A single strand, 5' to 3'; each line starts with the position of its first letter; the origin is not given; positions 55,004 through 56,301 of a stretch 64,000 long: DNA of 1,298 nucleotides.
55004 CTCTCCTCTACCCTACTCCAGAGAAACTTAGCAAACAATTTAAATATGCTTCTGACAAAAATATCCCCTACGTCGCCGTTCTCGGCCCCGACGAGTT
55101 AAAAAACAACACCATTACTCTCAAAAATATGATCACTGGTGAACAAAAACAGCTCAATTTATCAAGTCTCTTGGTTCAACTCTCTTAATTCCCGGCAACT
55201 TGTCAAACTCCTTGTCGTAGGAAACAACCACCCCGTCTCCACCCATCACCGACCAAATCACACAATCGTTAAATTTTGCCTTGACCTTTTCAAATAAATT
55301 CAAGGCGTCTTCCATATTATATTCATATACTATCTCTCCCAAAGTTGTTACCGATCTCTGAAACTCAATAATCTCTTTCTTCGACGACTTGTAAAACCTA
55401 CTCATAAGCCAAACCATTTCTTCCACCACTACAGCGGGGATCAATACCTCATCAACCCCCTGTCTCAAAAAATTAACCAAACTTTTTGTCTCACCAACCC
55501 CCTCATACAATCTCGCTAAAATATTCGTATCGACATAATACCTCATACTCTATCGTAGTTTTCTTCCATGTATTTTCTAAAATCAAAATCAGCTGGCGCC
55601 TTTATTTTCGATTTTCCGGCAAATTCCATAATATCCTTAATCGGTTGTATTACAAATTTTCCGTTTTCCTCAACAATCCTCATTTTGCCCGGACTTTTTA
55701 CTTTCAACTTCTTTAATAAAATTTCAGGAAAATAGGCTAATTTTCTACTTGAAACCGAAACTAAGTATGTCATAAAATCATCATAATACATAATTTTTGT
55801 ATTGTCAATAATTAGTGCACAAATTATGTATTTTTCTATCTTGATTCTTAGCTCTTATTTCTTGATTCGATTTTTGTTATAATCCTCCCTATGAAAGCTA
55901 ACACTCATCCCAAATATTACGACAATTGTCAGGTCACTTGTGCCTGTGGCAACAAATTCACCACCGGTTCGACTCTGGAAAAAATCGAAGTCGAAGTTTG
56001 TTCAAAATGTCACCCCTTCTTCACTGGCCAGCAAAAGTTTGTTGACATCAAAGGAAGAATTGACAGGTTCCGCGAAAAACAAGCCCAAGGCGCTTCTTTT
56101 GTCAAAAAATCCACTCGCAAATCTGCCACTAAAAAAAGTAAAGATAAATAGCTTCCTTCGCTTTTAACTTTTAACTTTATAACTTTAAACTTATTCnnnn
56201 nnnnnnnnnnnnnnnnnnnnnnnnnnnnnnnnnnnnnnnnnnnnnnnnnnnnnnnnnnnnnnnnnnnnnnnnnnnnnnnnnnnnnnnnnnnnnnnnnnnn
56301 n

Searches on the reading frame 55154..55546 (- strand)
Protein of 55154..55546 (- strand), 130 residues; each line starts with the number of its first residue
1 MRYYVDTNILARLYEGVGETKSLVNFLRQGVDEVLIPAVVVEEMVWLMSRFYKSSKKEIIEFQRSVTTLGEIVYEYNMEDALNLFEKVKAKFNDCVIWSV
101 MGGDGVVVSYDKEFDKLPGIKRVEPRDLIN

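Call 26: search_protein_families(library=pfam, proteins=[window:55154-55546:-], max_evalue=0.001)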
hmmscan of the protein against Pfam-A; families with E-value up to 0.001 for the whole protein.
window:55154-55546:- (130 aa): 2 families
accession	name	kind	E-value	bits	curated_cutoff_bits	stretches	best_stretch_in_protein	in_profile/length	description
PF01850.27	PIN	-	1.9e-10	41.9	23.6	1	3-118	1-118/120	PIN domain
PF16289.11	PIN_12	-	1.9e-05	25.6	32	1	4-94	2-95/172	PIN domain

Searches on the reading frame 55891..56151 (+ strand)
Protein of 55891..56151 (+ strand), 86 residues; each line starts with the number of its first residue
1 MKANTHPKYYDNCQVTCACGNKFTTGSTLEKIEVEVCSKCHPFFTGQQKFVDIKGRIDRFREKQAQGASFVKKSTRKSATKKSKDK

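Call 3: search_protein_families(library=pfam, proteins=[window:55891-56151:+], max_evalue=0.01)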
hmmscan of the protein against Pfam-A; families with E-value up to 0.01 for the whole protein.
window:55891-56151:+ (86 aa): 1 family
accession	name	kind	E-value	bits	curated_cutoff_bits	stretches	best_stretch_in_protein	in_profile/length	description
PF01197.23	Ribosomal_L31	-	3.7e-28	98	27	1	1-63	1-63/65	Ribosomal protein L31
